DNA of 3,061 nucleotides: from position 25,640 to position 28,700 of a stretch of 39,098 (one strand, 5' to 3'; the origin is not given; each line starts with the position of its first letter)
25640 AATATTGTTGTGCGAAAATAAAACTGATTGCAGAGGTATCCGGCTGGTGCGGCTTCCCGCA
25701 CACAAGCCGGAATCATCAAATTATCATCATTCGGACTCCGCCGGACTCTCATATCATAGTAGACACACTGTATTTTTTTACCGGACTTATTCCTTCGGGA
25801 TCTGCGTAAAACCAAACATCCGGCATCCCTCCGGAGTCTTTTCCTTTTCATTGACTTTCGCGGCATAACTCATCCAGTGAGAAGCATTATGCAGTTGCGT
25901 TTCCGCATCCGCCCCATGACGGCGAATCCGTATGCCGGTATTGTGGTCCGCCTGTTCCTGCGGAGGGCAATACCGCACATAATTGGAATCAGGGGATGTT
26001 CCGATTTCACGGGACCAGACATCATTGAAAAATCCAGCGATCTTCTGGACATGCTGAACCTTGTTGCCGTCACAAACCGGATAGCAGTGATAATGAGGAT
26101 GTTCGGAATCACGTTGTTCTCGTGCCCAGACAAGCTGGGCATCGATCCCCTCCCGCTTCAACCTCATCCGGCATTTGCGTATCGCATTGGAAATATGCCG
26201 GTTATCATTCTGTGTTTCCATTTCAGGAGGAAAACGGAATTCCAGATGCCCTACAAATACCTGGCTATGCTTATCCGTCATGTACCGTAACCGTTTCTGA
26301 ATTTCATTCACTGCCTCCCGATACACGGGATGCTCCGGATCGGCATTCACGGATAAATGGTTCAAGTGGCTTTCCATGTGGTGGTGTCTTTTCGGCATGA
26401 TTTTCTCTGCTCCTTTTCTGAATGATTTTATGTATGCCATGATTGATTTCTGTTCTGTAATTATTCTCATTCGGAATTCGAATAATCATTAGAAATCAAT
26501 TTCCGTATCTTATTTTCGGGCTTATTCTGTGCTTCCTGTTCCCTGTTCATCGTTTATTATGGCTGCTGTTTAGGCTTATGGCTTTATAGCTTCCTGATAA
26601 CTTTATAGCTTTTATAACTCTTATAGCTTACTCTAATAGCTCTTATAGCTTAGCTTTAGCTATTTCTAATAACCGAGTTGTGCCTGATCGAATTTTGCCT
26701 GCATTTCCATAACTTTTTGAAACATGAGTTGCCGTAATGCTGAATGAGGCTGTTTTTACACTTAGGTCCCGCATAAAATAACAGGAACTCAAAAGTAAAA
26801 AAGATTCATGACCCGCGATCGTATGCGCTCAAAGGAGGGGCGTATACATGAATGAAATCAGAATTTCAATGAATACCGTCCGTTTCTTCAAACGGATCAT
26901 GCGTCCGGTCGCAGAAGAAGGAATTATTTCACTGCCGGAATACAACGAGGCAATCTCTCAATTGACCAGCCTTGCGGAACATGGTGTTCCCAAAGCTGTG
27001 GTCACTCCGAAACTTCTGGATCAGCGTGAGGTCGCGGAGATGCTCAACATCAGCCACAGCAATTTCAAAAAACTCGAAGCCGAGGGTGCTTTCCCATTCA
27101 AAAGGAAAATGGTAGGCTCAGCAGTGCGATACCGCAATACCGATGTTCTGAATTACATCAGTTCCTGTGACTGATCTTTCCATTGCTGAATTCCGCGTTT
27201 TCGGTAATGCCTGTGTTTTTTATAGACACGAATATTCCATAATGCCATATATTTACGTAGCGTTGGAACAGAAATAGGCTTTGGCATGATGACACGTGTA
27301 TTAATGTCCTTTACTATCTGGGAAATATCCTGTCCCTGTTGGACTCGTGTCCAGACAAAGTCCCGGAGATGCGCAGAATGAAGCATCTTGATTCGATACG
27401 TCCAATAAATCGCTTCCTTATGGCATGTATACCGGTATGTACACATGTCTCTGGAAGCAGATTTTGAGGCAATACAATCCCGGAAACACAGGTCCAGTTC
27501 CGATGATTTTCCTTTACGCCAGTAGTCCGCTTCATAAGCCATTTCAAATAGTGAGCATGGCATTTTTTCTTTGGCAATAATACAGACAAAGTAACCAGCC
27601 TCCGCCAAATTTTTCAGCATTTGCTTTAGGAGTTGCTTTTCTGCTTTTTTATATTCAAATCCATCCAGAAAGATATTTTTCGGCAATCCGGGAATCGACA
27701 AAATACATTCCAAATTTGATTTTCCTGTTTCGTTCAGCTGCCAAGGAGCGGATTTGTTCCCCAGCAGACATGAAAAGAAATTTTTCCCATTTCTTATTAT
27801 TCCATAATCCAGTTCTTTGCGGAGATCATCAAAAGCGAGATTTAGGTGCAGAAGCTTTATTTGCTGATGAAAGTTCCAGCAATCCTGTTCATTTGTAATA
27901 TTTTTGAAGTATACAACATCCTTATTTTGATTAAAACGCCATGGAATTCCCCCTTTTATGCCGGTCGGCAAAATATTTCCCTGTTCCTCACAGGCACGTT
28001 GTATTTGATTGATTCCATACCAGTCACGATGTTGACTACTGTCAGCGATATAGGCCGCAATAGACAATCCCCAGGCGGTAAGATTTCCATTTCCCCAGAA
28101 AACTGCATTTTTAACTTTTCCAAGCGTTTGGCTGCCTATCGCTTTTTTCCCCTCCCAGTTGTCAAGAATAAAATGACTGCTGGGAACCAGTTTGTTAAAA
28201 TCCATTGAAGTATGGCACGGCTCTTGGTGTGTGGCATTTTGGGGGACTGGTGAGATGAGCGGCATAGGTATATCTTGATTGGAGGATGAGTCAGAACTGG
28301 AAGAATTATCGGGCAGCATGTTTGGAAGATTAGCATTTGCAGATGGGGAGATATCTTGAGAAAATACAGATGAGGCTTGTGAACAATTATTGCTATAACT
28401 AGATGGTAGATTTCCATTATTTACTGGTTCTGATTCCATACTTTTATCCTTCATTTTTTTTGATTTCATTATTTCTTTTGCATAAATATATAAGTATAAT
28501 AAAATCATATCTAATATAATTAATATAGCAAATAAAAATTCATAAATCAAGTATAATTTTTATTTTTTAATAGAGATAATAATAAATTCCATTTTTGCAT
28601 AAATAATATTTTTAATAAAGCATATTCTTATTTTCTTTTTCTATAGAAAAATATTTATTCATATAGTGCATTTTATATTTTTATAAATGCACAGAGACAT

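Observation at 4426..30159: A tRNA-Lys-integrated ~25.7-kb island appears to carry an entire rhamnoside-utilisation locus as cargo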

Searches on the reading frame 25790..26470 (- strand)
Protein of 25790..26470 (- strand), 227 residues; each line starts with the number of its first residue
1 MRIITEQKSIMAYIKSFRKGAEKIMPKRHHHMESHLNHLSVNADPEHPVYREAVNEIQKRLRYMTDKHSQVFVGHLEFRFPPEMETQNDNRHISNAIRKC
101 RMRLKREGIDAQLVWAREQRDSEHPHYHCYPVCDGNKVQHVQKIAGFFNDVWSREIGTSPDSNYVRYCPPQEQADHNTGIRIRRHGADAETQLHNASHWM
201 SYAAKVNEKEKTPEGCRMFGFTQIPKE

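Call 7: search_protein_families(library=pfam, proteins=[window:25790-26470:-], max_evalue=0.01)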
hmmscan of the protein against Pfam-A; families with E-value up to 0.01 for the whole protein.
window:25790-26470:- (227 aa): 2 families
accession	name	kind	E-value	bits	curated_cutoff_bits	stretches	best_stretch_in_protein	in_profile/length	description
PF11726.14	YagK_YfjJ_C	-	3.8e-08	33.9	25.8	1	67-220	3-168/170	YagK/YfjJ C-terminal domain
PF23343.2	REP_ORF2-G2P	-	1.1e-05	26.1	27.8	1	87-142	13-69/99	Replication-associated protein ORF2/G2P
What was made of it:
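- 25787..26470 (-): Backbone: YagK/YfjJ_C protein, weakly Rep (ORF2/G2P)-like. It is a candidate replication or nicking protein. REP_ORF2-G2P, 26.1 bits (cut-off 27.8) (call 7).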

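Call 51: search_protein_families(library=phrogs, proteins=[window:25790-26470:-], max_evalue=0.01)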
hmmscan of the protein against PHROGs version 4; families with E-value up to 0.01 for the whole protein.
window:25790-26470:- (227 aa): 0 families

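Call 52: search_protein_families(library=ncbifam, proteins=[window:25790-26470:-], max_evalue=0.01)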
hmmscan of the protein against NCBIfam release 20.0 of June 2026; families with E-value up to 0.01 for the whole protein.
window:25790-26470:- (227 aa): 0 families

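Call 79: search_protein_families(library=padloc, proteins=[window:25790-26470:-], max_evalue=0.01)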
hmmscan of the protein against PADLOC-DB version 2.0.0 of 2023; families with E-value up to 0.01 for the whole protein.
window:25790-26470:- (227 aa): 0 families

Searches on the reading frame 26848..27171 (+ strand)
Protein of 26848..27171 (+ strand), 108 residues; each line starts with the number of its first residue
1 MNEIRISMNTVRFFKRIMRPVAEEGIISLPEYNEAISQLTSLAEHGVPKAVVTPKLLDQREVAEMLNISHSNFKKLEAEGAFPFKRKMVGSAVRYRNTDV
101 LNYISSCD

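Call 7: search_protein_families(library=pfam, proteins=[window:26848-27171:+], max_evalue=0.01)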
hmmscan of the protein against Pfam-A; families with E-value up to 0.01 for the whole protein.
window:26848-27171:+ (108 aa): 2 families
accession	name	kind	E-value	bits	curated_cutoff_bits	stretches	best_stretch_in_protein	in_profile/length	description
PF12728.13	HTH_17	-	2.6e-05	24.8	27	1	56-107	1-50/51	Helix-turn-helix domain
PF05930.18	Phage_AlpA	-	0.0037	17.5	21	1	56-99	3-46/51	Prophage CP4-57 regulatory protein (AlpA)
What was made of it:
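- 26848..27174 (+): Backbone: excisionase-like HTH protein (108 aa). HTH_17 at 24.8 bits and AlpA at 17.5 bits, both below their cut-offs (call 7).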

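Call 51: search_protein_families(library=phrogs, proteins=[window:26848-27171:+], max_evalue=0.01)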
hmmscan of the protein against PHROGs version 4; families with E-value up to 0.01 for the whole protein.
window:26848-27171:+ (108 aa): 8 families
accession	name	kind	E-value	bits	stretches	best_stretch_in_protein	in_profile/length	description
phrog_66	-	integration and excision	7.5e-06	26.9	1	48-106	85-142/412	excisionase and transcriptional regulator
phrog_2790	-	integration and excision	1.3e-05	26.1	1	51-105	23-77/100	excisionase and transcriptional regulator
phrog_10458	-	unknown function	0.00077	20.6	1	55-105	38-88/91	-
phrog_668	-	DNA, RNA and nucleotide metabolism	0.00092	19.9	1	51-105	58-111/181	HTH DNA binding protein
phrog_2528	-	unknown function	0.0015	19.5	1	59-106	31-78/90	-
phrog_6401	-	DNA, RNA and nucleotide metabolism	0.0027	18.6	1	54-106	7-58/64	DNA binding protein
phrog_15534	-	DNA, RNA and nucleotide metabolism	0.0047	18.4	1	44-104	31-88/93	HTH DNA binding protein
phrog_4745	-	DNA, RNA and nucleotide metabolism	0.0083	16.9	0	51-107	26-87/107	DNA binding protein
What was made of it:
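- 26848..27174 (+): PHROG 'excisionase and transcriptional regulator', 7.5e-6 (call 51).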

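Call 52: search_protein_families(library=ncbifam, proteins=[window:26848-27171:+], max_evalue=0.01)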
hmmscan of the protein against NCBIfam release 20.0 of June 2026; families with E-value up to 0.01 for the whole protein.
window:26848-27171:+ (108 aa): 1 family
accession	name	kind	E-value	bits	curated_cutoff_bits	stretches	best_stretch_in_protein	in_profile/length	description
TIGR01764.1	excise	domain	0.0059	16.9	28.8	1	60-105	5-48/49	excisionase family DNA-binding protein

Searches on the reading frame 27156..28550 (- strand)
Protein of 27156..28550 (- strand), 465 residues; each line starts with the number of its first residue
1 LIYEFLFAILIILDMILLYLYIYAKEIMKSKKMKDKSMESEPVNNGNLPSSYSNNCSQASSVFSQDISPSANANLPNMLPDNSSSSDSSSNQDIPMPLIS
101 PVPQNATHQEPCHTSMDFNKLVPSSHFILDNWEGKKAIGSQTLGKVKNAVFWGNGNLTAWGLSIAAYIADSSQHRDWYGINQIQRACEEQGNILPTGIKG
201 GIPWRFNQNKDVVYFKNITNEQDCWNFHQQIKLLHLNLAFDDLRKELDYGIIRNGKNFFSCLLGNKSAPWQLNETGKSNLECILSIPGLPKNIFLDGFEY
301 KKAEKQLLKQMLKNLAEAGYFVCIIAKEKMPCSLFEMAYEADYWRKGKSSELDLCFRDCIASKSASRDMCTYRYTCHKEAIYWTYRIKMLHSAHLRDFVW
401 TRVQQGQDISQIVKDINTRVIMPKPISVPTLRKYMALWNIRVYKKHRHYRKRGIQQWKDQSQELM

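Call 7: search_protein_families(library=pfam, proteins=[window:27156-28550:-], max_evalue=0.01)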
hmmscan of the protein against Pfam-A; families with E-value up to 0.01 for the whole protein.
window:27156-28550:- (465 aa): 0 families

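Call 51: search_protein_families(library=phrogs, proteins=[window:27156-28454:-], max_evalue=0.01)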
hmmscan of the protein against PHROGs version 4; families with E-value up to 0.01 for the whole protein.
window:27156-28454:- (433 aa): 0 families

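Call 52: search_protein_families(library=ncbifam, proteins=[window:27156-28454:-], max_evalue=0.01)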
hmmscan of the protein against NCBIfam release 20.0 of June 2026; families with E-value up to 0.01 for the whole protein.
window:27156-28454:- (433 aa): 0 families

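Call 68: find_homologous_proteins(query=window:27156-28454:-)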
Query window:27156-28454:- (433 aa): 1 proteins with E <= 0.001 among 1752 candidates.
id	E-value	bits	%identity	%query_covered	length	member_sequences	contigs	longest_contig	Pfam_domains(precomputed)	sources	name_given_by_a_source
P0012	2.3e-296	1000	98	100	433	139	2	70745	-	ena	-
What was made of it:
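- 27153..28454 (-): Backbone: 433-aa orphan protein, AT-rich. The only homologue among 5.8 billion proteins is its own 98% cluster (call 68).
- Tried and rejected: p433: no homologue outside its own cluster (call 68).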

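Call 79: search_protein_families(library=padloc, proteins=[window:27156-28454:-], max_evalue=0.01)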
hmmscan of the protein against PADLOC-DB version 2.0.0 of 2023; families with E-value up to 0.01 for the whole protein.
window:27156-28454:- (433 aa): 0 families
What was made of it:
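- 27153..28454 (-): No family hit (calls 7, 51, 52, 79).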

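Call 82: find_encoding_contigs(protein=P0012, flank=10000, max_places=8)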
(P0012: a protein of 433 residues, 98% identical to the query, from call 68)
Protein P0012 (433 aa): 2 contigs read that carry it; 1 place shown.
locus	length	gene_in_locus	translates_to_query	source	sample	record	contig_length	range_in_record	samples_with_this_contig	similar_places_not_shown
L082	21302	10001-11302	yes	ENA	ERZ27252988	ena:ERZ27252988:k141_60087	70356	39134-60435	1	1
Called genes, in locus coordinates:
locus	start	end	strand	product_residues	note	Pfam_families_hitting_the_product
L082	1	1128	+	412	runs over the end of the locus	-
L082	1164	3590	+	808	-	PF13320:GH123_cat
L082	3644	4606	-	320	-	PF04055:Radical_SAM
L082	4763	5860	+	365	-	PF00953:Glycos_transf_4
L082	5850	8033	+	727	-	-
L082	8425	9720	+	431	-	PF00589:Phage_integrase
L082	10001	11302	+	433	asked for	-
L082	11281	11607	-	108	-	PF12728:HTH_17 (weak)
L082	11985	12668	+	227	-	PF11726:YagK_YfjJ_C, PF23343:REP_ORF2-G2P (weak)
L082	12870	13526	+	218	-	-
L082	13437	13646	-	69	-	-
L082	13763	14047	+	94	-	PF04221:RelB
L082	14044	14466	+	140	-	PF13470:PIN_3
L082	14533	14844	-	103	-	-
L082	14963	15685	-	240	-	PF06067:DUF932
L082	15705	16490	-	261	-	PF12705:PDDEXK_1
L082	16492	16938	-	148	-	-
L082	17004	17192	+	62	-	-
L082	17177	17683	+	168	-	PF19502:DUF6036 (weak)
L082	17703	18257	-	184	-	-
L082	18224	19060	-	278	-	-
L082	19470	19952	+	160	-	PF13542:HTH_Tnp_ISL3 (weak)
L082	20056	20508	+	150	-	PF01610:DDE_Tnp_ISL3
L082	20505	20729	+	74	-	PF01610:DDE_Tnp_ISL3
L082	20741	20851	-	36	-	-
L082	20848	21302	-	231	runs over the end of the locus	PF12833:HTH_18, PF00165:HTH_AraC (weak)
